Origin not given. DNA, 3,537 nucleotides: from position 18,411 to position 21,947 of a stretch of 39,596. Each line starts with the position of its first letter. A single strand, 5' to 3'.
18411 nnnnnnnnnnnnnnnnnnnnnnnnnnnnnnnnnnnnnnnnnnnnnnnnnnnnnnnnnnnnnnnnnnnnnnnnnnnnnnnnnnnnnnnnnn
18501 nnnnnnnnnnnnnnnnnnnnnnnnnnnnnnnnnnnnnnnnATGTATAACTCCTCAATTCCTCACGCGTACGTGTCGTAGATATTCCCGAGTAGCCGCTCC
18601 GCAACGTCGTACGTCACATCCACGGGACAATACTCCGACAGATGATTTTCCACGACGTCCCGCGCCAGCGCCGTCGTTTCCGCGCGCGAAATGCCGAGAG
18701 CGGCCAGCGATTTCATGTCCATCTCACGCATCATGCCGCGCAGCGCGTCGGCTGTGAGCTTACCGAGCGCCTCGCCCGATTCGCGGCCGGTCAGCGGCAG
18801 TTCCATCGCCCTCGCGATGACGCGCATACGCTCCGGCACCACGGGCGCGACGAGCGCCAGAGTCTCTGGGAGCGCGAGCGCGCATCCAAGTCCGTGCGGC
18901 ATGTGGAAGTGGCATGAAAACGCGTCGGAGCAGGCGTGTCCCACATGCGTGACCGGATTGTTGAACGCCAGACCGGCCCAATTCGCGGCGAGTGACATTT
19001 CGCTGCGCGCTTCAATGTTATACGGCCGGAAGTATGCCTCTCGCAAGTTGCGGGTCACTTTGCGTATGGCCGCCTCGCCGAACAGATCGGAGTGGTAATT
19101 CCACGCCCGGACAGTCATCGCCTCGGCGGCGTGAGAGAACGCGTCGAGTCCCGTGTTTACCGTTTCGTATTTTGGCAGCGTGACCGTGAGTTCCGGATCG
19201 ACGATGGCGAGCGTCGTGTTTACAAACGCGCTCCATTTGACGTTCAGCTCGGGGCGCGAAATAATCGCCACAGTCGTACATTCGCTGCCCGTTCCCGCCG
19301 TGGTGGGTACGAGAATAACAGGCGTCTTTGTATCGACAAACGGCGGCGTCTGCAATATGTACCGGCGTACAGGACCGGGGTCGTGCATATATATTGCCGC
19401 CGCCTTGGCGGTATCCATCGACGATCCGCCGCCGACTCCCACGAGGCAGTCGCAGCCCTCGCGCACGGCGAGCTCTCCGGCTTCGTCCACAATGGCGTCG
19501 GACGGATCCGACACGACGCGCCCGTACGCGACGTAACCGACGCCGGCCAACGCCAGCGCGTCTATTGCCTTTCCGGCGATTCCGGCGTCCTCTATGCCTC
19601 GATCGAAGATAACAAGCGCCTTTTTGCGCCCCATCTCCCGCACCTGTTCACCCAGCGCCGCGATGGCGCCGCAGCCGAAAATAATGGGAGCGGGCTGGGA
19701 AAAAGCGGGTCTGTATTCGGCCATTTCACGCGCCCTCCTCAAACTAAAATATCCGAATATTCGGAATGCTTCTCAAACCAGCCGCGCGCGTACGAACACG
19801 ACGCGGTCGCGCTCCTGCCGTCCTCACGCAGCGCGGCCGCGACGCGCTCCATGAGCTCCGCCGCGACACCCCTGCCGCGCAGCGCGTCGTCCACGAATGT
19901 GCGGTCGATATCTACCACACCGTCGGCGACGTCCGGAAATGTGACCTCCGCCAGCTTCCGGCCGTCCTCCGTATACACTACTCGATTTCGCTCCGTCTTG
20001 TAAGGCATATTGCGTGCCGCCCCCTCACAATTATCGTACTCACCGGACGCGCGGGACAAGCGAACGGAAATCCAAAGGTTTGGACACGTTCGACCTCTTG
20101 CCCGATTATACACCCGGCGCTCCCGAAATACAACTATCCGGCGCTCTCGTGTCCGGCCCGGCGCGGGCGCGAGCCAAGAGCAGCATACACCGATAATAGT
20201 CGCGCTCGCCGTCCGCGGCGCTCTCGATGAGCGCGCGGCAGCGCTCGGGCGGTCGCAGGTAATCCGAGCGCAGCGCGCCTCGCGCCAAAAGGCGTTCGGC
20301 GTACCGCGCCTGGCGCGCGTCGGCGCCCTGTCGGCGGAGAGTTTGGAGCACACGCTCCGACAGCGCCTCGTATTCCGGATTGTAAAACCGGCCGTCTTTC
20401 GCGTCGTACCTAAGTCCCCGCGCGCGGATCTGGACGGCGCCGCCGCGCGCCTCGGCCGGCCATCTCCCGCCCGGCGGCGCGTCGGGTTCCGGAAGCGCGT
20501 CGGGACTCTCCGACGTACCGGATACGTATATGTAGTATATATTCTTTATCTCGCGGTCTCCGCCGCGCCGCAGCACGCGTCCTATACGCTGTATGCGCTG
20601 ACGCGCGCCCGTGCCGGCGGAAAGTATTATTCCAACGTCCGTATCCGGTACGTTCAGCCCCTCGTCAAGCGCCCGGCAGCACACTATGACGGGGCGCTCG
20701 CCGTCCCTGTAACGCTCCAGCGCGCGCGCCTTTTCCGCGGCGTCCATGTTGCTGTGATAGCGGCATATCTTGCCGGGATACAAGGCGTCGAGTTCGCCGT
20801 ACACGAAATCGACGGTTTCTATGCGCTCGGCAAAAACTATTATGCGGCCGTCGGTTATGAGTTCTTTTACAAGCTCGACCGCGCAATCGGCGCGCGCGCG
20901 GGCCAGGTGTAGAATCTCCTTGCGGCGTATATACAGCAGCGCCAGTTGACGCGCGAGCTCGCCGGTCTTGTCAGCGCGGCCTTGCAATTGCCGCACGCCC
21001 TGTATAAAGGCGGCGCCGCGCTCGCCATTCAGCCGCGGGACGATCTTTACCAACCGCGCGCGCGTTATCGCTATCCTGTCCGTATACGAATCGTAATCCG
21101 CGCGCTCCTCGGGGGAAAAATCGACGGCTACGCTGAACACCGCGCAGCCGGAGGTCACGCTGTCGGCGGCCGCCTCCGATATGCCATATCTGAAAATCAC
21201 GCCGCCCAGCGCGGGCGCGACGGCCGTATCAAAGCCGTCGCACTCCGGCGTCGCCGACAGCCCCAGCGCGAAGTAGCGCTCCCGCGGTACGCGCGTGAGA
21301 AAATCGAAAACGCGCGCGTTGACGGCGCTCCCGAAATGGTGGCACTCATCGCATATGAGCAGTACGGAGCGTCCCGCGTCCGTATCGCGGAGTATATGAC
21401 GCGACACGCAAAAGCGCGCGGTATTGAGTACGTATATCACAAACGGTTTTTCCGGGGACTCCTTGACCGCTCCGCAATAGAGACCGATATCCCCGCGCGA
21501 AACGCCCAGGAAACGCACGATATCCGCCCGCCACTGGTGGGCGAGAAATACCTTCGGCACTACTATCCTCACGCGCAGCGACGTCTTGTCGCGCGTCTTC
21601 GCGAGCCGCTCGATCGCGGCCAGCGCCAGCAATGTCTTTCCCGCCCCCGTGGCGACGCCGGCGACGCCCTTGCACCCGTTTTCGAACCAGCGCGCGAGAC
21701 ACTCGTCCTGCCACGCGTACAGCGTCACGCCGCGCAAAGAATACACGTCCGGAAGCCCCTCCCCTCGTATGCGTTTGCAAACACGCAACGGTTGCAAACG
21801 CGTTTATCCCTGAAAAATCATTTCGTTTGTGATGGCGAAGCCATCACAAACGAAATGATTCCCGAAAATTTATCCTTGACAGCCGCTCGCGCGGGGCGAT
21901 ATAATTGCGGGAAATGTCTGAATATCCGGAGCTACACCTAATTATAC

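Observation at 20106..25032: Divergent SF2 helicase plus a three-gene operon with two BrxD/DUF2791-like ATPases: candidate uncharacterised defence-like system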

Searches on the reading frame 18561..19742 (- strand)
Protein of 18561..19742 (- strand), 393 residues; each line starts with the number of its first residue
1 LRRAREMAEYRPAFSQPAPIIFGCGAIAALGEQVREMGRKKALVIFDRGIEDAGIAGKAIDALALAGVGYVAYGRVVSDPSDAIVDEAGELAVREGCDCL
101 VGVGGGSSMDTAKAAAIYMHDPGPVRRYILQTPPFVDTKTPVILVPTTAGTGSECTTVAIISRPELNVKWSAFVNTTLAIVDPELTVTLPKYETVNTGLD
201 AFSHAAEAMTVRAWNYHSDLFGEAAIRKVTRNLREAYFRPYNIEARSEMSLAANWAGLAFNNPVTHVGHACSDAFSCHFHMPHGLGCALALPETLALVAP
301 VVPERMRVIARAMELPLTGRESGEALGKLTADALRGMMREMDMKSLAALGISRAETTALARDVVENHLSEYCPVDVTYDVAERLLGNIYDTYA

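Call 40: search_protein_families(library=pfam, proteins=[window:18561-19742:-], max_evalue=0.00001)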
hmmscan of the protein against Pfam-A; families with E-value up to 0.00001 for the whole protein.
window:18561-19742:- (393 aa): 3 families
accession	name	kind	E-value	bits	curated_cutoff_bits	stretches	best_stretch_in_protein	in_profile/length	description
PF00465.25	Fe-ADH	-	6.3e-44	150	31.3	1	17-183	1-168/168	Iron-containing alcohol dehydrogenase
PF25137.1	ADH_Fe_C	-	1.1e-31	110.5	27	1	194-384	1-189/194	Fe-containing alcohol dehydrogenase family, C-terminal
PF13685.12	Fe-ADH_2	-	3.9e-09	37.1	28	1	22-117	2-95/149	Iron-containing alcohol dehydrogenase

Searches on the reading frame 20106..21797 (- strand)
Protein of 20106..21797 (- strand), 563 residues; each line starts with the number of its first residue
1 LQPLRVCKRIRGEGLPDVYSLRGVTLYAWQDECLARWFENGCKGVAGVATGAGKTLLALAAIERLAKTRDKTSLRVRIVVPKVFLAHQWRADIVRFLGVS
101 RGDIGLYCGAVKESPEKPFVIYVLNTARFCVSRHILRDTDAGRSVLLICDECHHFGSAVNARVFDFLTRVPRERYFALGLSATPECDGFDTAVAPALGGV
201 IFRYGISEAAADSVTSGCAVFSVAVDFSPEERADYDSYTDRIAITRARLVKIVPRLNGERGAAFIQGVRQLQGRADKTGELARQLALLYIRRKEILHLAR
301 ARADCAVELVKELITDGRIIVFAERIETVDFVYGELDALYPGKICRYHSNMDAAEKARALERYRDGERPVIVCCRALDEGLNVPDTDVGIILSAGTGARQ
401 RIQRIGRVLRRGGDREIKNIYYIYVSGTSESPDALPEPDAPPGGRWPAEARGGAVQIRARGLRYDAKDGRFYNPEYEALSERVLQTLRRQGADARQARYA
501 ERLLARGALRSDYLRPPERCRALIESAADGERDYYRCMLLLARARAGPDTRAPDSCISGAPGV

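Call 3: search_protein_families(library=pfam, proteins=[window:20106-21797:-], max_evalue=0.1)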
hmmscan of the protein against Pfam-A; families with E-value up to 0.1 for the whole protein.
window:20106-21797:- (563 aa): 8 families
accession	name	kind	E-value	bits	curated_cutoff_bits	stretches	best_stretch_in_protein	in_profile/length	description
PF00271.37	Helicase_C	-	9.3e-19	68.2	23.5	1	308-412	4-110/110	Helicase conserved C-terminal domain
PF04851.21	ResIII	-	1.7e-17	64.3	22.5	1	25-185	3-163/164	Type III restriction enzyme, res subunit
PF00270.35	DEAD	-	6.6e-09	36.2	26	1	30-185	4-161/167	DEAD/DEAH box helicase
PF16203.11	ERCC3_RAD25_C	-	3e-05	23.9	27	1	318-426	62-169/248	ERCC3/RAD25/XPB C-terminal helicase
PF13401.12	AAA_22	-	0.00017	22.3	27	1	50-186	14-126/130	AAA domain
PF00176.29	SNF2-rel_dom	-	0.0026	17.4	24.9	1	49-116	25-91/290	SNF2-related domain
PF13307.12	Helicase_C_2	-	0.0076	16.7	25.3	0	315-388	8-85/170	Helicase C-terminal domain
PF22590.2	Cas3-like_C_2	-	0.011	16.4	27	1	317-411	3-104/106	CRISPR-associated nuclease/helicase Cas3, C-terminal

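Call 4: search_protein_families(library=padloc, proteins=[window:20106-21797:-], max_evalue=0.1)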
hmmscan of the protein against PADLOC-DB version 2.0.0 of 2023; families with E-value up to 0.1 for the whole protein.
window:20106-21797:- (563 aa): 36 families (the best 25 are shown)
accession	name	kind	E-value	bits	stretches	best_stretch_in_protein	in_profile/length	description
PDLC02707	PbeA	-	5.6e-55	185.1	1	23-429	250-635/672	PbeA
PDLC02704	PbeA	-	3.9e-46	155.8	2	133-423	375-643/682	PbeA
PDLC02706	PbeA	-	2e-29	100.8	2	28-244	272-497/722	PbeA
PDLC02703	PbeA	-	2.9e-14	50.6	2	29-222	250-445/626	PbeA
PDLC02705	PbeA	-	5.6e-13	45.9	2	145-415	376-624/691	PbeA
PDLC01770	Cas3g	-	4.9e-11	39.8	2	284-432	216-361/733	-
PDLC00938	Cas3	-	7.5e-09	33.3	1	309-424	215-333/358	CRISPR-associated helicase Cas3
PDLC01252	Cas3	-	2.3e-08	31.9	1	309-423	191-298/324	CAS-I; effector_G3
PDLC03659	mREase_IV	-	8.8e-08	28.5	1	349-416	491-558/945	Type IV methyl-directed restriction enzyme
PDLC01439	typeIV_DinG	-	1.7e-07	28.3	1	300-388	392-474/575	CAS-IV-A; associated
PDLC02840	DpdE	-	1.7e-07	27.9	1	306-425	545-668/1091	DpdE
PDLC02843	DpdE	-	6.2e-07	25.7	1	304-411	555-663/1091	DpdE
PDLC02501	BrxHI|BrxHII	-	1.8e-06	24.3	1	342-414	273-345/925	BrxHI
PDLC01089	C3a193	-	2.1e-06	24.4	1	313-412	483-583/983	poss. alt. Cas3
PDLC02503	BrxHI|BrxHII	-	3.5e-06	23.6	1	308-415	240-346/698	BrxHI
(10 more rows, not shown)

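Call 5: search_protein_families(library=ncbifam, proteins=[window:20106-21797:-], max_evalue=0.1)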
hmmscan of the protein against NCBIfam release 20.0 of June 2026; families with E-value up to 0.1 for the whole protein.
window:20106-21797:- (563 aa): 29 families (the best 25 are shown)
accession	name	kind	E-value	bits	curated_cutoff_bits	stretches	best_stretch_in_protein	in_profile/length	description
TIGR04095.1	dnd_restrict_1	equivalog_domain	1.3e-39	136.5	600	1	24-432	7-404/451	DNA phosphorothioation system restriction enzyme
NF045503.1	repair_heli_XPB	equivalog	7.5e-18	64.4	610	2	25-236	183-388/548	DNA repair helicase XPB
NF041062.1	DpdE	equivalog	2.4e-13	49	500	1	300-418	526-649/1048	protein DpdE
NF010337.0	PRK13766.1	equivalog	3e-12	45.5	610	2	302-412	349-469/781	Hef nuclease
TIGR04121.1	DEXH_lig_assoc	equivalog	3e-09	35.2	850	2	308-409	240-344/804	ligase-associated DNA damage response DEXH box helicase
TIGR01587.1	cas3_core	equivalog_domain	2.8e-08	33.3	102.45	1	309-424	215-333/358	CRISPR-associated helicase Cas3'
TIGR00643.1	recG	equivalog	7.7e-08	31.5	659.4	2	346-408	487-550/629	ATP-dependent DNA helicase RecG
TIGR02621.3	cas3_GSU0051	exception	2.6e-07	29.8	400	2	23-93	11-86/854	type I-G CRISPR-associated helicase/endonuclease Cas3g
NF008165.0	PRK10917.1-3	equivalog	3.1e-07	29.3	711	2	51-157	295-400/692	ATP-dependent DNA helicase RecG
TIGR00580.2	mfd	equivalog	8.7e-07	27.7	800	1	310-410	636-738/907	transcription-repair coupling factor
NF008164.0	PRK10917.1-2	equivalog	1e-06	27.4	785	1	332-410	510-589/704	ATP-dependent DNA helicase RecG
NF008170.0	PRK10917.2-4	equivalog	1.1e-05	23.6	975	1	344-410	648-715/826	ATP-dependent DNA helicase RecG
TIGR00603.1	rad25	subfamily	1.9e-05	23.1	328.7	1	352-425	528-606/734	DNA repair helicase rad25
NF008166.0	PRK10917.1-4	equivalog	3.2e-05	22.2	864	1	306-410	497-599/705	ATP-dependent DNA helicase RecG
NF008167.0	PRK10917.2-1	equivalog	3.7e-05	22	995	1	344-410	563-630/744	ATP-dependent DNA helicase RecG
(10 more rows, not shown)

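Call 32: search_solved_structures(query=window:20106-21797:-, max_evalue=0.001)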
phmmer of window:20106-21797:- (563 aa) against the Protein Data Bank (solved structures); distinct sequences matched with E-value up to 0.001: 18.
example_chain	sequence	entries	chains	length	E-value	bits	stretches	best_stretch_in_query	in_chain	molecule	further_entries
6p66_A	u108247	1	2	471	9.2e-25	90.4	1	15-440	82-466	DNA repair protein RAD25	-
2fwr_A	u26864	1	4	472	9.2e-25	90.4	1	15-440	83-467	DNA repair protein RAD25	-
6p4f_A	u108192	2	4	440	7.2e-22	80.8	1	24-428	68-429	DNA-dependent ATPase XPBII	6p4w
5tnu_A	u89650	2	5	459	8.4e-22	80.6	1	24-428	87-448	DNA-dependent ATPase XPBII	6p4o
2fzl_A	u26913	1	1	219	9.6e-11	44.1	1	352-418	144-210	DNA repair protein RAD25, XPB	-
2fz4_A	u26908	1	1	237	6.2e-08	34.8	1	15-184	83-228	DNA repair protein RAD25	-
7eld_A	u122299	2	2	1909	1.1e-05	27.4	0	45-184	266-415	Endoribonuclease Dicer homolog 1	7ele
4ljy_A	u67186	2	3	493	3.2e-05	25.9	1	291-411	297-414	Pre-mRNA-processing ATP-dependent RNA helicase PRP5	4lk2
7oqb_p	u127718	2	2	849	8.5e-05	24.5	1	292-411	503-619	Pre-mRNA-processing ATP-dependent RNA helicase PRP5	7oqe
2kbf_A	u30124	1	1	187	0.00014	23.7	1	305-410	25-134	ATP-dependent RNA helicase DBP5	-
3gfp_A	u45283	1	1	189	0.00015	23.7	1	305-410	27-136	DEAD box protein 5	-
3peu_A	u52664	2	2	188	0.00028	22.8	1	306-410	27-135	ATP-dependent RNA helicase DBP5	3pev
1wp9_A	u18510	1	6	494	0.00032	22.5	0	287-412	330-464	ATP-dependent RNA helicase, putative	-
2p6n_A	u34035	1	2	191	0.00047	22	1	315-408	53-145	ATP-dependent RNA helicase DDX41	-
8c6j_CD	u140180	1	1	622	0.00058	21.7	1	315-413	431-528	Probable ATP-dependent RNA helicase DDX41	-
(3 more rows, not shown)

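Call 33: search_protein_families(library=phrogs, proteins=[window:20106-21797:-], max_evalue=0.01)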
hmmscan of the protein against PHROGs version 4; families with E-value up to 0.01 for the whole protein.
window:20106-21797:- (563 aa): 8 families
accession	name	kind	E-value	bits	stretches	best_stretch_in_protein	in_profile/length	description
phrog_16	-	DNA, RNA and nucleotide metabolism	1.7e-34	120.2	1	25-424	272-596/986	DNA helicase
phrog_62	-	DNA, RNA and nucleotide metabolism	1.6e-23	83.2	2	225-430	931-1115/1881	DNA helicase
phrog_9690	-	DNA, RNA and nucleotide metabolism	1.2e-10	42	1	298-423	140-268/306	DNA helicase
phrog_6819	-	DNA, RNA and nucleotide metabolism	7.8e-09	35.5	1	310-388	228-307/645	Holliday junction branch migration helicase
phrog_16259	-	DNA, RNA and nucleotide metabolism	2.6e-05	24.7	1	48-158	139-239/330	DNA helicase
phrog_11801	-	other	8.3e-05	20.9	1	29-97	870-934/2269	DNA methyltransferase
phrog_2488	-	DNA, RNA and nucleotide metabolism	9.4e-05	22.3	0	28-93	21-91/579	DNA helicase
phrog_1685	-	unknown function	0.0016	16.6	0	29-97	834-898/2278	-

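Call 84: search_solved_structures(query=window:20106-21797:-, max_evalue=1e-15, show_alignments=2)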
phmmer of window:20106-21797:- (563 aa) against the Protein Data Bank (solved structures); distinct sequences matched with E-value up to 1e-15: 4.
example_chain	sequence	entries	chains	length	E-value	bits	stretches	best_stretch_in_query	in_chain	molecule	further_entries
6p66_A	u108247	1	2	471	9.2e-25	90.4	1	15-440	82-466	DNA repair protein RAD25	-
2fwr_A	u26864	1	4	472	9.2e-25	90.4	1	15-440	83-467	DNA repair protein RAD25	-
6p4f_A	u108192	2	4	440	7.2e-22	80.8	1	24-428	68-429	DNA-dependent ATPase XPBII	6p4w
5tnu_A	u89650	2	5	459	8.4e-22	80.6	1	24-428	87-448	DNA-dependent ATPase XPBII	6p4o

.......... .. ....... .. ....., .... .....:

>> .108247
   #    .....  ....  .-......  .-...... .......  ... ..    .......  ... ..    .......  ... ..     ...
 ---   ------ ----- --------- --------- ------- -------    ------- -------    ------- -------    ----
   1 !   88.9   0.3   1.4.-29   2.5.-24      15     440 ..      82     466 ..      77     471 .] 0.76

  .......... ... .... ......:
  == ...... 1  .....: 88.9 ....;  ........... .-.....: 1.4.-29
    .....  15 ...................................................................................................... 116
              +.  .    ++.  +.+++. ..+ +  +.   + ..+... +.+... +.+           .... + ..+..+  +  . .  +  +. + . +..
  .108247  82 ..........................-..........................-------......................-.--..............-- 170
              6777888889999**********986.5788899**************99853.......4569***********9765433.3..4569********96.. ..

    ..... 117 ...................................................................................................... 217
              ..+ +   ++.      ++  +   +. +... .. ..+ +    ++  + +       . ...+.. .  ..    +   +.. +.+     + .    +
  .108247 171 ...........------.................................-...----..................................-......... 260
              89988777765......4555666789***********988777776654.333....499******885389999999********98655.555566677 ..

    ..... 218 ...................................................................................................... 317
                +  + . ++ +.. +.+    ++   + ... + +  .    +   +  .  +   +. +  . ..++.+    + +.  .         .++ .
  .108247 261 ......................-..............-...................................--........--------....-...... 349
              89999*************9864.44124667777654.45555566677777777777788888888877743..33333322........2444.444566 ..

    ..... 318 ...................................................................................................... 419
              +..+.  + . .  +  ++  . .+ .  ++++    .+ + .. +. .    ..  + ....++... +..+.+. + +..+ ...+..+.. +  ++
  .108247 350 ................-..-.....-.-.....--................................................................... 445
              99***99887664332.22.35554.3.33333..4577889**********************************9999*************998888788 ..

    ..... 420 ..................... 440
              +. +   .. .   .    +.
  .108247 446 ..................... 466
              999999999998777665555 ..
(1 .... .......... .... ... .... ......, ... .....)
